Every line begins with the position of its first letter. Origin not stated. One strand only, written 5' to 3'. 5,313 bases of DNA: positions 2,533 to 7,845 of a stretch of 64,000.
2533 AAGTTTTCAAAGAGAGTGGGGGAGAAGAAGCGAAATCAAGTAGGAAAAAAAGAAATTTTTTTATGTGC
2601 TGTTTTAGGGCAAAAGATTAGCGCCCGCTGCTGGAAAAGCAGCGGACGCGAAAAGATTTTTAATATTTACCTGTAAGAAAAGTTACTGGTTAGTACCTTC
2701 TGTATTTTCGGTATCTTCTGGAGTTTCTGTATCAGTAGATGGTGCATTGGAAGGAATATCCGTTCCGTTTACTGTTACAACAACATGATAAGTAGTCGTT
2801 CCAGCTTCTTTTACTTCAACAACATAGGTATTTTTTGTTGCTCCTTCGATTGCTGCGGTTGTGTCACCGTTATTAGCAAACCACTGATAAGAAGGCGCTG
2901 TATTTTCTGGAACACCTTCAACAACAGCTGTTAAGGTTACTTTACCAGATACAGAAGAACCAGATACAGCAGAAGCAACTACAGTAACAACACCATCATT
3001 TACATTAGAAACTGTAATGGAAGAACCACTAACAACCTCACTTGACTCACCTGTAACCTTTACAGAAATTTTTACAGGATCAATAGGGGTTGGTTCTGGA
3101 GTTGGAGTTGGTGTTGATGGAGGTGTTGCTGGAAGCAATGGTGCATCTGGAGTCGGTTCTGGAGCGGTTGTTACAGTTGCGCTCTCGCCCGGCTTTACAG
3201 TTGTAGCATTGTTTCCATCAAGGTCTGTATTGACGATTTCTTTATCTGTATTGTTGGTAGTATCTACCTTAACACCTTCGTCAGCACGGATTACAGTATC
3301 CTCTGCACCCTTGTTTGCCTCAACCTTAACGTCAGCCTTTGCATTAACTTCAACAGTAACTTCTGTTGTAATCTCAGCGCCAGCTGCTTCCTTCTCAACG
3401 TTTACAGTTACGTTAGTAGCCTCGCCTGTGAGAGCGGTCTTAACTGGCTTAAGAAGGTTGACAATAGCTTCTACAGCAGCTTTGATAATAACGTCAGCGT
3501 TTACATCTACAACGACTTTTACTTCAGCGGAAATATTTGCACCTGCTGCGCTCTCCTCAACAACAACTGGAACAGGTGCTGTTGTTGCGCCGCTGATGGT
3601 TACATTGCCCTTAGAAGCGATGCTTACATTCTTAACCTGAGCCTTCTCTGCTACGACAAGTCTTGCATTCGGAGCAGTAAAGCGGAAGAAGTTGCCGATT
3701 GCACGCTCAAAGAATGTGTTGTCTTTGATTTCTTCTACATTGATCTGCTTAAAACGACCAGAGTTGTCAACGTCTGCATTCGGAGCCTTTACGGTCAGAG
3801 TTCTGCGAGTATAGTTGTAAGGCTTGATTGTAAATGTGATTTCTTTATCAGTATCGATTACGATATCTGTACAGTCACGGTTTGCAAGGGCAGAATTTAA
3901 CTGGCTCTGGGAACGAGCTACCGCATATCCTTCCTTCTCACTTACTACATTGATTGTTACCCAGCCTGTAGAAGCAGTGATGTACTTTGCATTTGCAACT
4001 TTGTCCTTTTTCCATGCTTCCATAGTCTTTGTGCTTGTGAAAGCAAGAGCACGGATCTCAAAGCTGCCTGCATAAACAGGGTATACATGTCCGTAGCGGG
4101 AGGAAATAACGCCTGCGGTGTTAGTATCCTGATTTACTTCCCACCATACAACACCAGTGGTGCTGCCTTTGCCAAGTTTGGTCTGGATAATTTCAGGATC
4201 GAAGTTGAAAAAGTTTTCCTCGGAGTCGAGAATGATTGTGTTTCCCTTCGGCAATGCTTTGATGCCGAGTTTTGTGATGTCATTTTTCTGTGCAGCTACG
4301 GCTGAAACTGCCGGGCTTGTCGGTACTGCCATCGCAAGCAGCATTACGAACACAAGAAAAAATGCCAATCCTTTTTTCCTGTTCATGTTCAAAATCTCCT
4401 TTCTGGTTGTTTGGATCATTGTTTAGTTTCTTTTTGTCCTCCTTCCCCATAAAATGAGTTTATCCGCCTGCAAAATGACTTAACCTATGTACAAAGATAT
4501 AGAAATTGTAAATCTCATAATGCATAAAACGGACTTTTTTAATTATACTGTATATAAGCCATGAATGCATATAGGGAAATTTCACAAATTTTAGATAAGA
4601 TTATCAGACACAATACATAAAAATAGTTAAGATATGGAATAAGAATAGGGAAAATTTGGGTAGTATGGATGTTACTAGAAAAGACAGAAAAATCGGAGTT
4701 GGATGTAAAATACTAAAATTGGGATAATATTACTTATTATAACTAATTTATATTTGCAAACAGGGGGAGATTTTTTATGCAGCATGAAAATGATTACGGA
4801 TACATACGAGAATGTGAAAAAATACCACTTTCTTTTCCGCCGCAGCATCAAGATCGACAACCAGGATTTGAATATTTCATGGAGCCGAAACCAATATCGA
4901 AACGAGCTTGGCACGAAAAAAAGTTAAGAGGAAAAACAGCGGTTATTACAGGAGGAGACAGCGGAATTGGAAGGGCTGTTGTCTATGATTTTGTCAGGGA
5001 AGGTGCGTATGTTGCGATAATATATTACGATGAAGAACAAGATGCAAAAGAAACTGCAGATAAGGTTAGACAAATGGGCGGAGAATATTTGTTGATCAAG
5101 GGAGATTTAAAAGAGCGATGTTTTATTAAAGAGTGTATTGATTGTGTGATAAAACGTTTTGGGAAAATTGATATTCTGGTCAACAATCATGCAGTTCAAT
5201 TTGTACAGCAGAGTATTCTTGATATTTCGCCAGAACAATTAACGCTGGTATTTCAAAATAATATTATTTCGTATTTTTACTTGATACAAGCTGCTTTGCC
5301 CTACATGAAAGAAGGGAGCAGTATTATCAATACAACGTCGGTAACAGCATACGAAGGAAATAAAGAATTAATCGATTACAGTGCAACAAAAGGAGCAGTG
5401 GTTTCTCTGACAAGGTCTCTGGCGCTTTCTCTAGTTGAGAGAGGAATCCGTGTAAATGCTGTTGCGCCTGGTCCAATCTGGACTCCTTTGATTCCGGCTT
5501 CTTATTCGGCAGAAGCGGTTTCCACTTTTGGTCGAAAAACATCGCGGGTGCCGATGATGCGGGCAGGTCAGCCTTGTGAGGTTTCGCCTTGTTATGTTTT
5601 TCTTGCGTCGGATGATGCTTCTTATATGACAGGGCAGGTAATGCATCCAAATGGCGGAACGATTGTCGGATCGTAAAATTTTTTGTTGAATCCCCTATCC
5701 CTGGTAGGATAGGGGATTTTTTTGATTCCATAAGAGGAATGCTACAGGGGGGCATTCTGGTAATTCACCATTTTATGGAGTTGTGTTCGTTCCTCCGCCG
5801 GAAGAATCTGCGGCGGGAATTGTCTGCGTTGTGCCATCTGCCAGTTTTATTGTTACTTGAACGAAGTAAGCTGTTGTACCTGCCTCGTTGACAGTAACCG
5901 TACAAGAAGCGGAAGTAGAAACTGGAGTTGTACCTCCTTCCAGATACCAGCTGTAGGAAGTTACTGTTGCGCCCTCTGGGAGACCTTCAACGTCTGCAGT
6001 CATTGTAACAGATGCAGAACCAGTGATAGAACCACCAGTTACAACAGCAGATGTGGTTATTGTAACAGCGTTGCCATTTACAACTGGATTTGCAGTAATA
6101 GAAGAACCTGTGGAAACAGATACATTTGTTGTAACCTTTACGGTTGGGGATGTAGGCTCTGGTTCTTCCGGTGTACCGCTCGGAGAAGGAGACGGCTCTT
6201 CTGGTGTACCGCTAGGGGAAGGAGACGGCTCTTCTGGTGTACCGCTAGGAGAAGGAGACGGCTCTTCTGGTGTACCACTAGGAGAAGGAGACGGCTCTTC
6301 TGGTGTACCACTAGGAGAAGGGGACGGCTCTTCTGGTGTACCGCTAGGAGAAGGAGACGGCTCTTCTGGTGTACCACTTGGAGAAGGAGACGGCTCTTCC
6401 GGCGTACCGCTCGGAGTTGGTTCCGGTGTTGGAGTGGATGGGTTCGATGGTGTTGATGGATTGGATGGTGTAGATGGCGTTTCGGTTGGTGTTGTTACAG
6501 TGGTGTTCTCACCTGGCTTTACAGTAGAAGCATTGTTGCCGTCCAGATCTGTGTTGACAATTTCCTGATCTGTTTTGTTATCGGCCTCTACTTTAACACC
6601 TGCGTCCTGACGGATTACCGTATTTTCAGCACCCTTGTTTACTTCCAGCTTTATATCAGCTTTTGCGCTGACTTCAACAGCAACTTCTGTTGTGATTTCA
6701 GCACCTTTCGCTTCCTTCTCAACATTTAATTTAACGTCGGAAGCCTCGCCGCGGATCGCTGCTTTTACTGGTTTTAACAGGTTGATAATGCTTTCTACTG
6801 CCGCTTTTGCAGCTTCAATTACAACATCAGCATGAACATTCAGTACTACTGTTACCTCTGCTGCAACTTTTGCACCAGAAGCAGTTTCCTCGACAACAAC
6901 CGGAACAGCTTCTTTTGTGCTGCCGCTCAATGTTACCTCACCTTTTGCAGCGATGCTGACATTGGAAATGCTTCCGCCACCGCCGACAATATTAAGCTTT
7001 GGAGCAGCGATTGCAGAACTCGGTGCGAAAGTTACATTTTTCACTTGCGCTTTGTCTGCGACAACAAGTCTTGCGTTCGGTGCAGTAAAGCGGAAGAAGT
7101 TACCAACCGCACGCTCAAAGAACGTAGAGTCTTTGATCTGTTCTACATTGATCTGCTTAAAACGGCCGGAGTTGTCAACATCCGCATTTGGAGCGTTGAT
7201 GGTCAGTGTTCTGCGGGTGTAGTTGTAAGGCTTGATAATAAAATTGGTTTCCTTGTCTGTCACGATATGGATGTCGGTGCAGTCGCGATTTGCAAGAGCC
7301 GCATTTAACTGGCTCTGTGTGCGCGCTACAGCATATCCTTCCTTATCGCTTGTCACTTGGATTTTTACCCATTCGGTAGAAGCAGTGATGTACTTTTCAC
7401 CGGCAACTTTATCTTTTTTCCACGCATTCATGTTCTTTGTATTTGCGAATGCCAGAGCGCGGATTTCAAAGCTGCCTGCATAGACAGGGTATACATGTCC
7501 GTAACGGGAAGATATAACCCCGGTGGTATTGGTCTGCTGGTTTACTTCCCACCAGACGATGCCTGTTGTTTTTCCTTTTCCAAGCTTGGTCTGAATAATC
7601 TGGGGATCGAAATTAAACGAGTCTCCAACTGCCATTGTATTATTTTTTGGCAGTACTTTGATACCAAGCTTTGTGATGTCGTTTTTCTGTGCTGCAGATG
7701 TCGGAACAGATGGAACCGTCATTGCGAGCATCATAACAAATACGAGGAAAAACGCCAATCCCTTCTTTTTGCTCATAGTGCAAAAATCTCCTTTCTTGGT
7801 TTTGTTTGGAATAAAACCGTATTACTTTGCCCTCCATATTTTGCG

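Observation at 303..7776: Tandem array of three paralogous secreted proteins with conserved head and diversified tails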

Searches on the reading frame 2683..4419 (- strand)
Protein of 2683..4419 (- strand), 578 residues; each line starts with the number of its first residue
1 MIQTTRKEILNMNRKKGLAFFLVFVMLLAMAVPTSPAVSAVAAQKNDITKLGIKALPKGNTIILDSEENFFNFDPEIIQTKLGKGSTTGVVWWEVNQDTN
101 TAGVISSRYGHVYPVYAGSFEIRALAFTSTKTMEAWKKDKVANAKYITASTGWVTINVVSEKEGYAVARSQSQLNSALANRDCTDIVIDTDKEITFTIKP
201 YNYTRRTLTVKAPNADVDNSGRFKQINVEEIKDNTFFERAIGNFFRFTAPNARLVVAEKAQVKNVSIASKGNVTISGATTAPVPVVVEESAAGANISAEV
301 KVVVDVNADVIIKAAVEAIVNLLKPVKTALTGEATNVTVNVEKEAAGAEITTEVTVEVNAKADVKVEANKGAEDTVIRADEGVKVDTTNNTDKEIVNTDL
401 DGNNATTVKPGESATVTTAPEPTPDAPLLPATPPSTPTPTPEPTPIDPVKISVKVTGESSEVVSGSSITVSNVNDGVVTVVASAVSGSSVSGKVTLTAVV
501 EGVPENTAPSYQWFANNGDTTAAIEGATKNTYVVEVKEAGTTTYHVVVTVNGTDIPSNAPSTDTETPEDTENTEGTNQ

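Call 3: search_protein_families(library=pfam, proteins=[window:2683-4419:-], max_evalue=1)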
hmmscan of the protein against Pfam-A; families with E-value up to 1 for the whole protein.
window:2683-4419:- (578 aa): 1 family
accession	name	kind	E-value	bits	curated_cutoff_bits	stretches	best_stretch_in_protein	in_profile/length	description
PF22352.2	K319L-like_PKD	-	0.0016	18.9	27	1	493-551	13-71/84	K319L-like, PKD domain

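Call 34: search_protein_families(library=ncbifam, proteins=[window:2683-4386:-], max_evalue=0.01)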
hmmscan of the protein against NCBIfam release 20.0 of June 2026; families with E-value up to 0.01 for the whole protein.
window:2683-4386:- (567 aa): 0 families

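Call 72: search_protein_families(library=phrogs, proteins=[window:2683-4386:-], max_evalue=0.01)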
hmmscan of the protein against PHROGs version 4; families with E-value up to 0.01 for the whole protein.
window:2683-4386:- (567 aa): 0 families

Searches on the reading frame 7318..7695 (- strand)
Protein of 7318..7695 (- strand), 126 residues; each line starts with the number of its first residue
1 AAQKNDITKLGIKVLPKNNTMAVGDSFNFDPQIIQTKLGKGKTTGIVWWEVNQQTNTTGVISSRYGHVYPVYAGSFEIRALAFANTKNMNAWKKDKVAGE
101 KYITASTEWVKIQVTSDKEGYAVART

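Call 64: predict_structure(alignment_id=A8)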
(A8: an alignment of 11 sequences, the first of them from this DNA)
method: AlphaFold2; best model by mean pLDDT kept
length: 126 residues; sequences in the alignment: 11
mean_pLDDT: 63.4   pTM: 0.62
mean pLDDT of the five models: 63.4, 61.5, 60.7, 59.0, 57.3
residues with pLDDT >= 90: 9; 70-90: 43; 50-70: 35; < 50: 39
segments of 3 or more residues with pLDDT < 50: 1-13, 30-41, 67-71, 118-126
pLDDT, mean of each block of 10 residues (from residue 1): 42 50 53 42 71 73 58 69 87 90 85 57 37
secondary structure, 60 per line:
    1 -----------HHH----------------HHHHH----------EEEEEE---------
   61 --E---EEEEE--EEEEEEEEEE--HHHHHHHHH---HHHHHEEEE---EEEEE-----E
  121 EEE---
elements in order: H31-35 E46-51 E67-71 E74-83 H86-94 H98-102 E103-106 E110-114 E120-123
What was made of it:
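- Tried and rejected: A separate model of the head alone was poor (pLDDT 63.4, call 64).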

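Call 67: fold_search(model_id=the predicted structure, library=pdb)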
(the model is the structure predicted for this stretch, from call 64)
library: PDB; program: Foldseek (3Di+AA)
matches with E <= 10: 368; with E <= 0.001: 0
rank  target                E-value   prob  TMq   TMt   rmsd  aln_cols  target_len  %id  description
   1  4l9d_B                3.8e-01  0.57  0.29  0.43   4.8        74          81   15  Crystal structure of the PKD1 domain from Vibrio cholerae metalloprotease PrtV (released 2013-07-10)
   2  4l9d_A                3.8e-01  0.33  0.24  0.35   7.6        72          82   19  Crystal structure of the PKD1 domain from Vibrio cholerae metalloprotease PrtV (released 2013-07-10)
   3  7czj_A                4.5e-01  0.23  0.30  0.36   6.9       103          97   12  The Crystal Structure of Family 20 CBM of Maltotetraose-forming Amylase from Pseudomonas Saccharophila STB07 (released 2021-09-08)
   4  6e9b_C                5.0e-01  0.13  0.21  0.08   7.7        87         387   11  Bacteroides ovatus mixed-linkage glucan utilization locus (MLGUL) SGBP-B in complex with mixed-linkage heptasaccharide (released 2019-05-15)
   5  6e57_C                7.1e-01  0.14  0.23  0.08   8.5        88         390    9  Bacteroides ovatus mixed-linkage glucan utilization locus (MLGUL) SGBP-B in complex with mixed-linkage heptasaccharide (released 2019-05-29)
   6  3se3_A                7.6e-01  0.15  0.25  0.12   7.5        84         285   11  human IFNa2-IFNAR ternary complex (released 2011-08-31)
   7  5jvk_A                1.1e+00  0.25  0.32  0.10   4.4        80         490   11  Structural insights into a family 39 glycoside hydrolase from the gut symbiont Bacteroides cellulosilyticus WH2. (released 2016-12-07)
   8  4m02                  1.2e+00  0.12  0.26  0.21   7.8        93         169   14  Middle fragment(residues 494-663) of the binding region of SraP (released 2014-06-18)
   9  1vpm_B                1.3e+00  0.06  0.18  0.15   9.6        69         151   13  Crystal structure of Acyl-CoA hydrolase (NP_241664.1) from Bacillus halodurans at 1.66 A resolution (released 2004-12-14)
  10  1swg_D                1.3e+00  0.03  0.16  0.17  10.0        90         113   11  CIRCULAR PERMUTED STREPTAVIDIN E51/A46 IN COMPLEX WITH BIOTIN (released 1998-07-15)
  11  4gd9_A                1.3e+00  0.03  0.15  0.16  10.2        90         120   11  Circular Permuted Streptavidin N49/G48 (released 2013-06-05)
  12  4gd9_C                1.4e+00  0.03  0.17  0.18   9.9        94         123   11  Circular Permuted Streptavidin N49/G48 (released 2013-06-05)
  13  9bpu_A                1.6e+00  0.23  0.31  0.21   5.4        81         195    9  Structure of the IFN-lambda4/IFN-lambdaR1/IL-10Rbeta receptor complex with an engineered IL-10Rbeta (released 2025-01-29)
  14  2e7m_MODEL_1_A        1.6e+00  0.10  0.30  0.33   9.9       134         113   10  Solution structure of the PKD domain (329-428) from human KIAA0319 (released 2007-07-17)
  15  4gda_B                1.6e+00  0.03  0.15  0.16  10.0        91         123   11  Circular Permuted Streptavidin A50/N49 (released 2013-06-05)
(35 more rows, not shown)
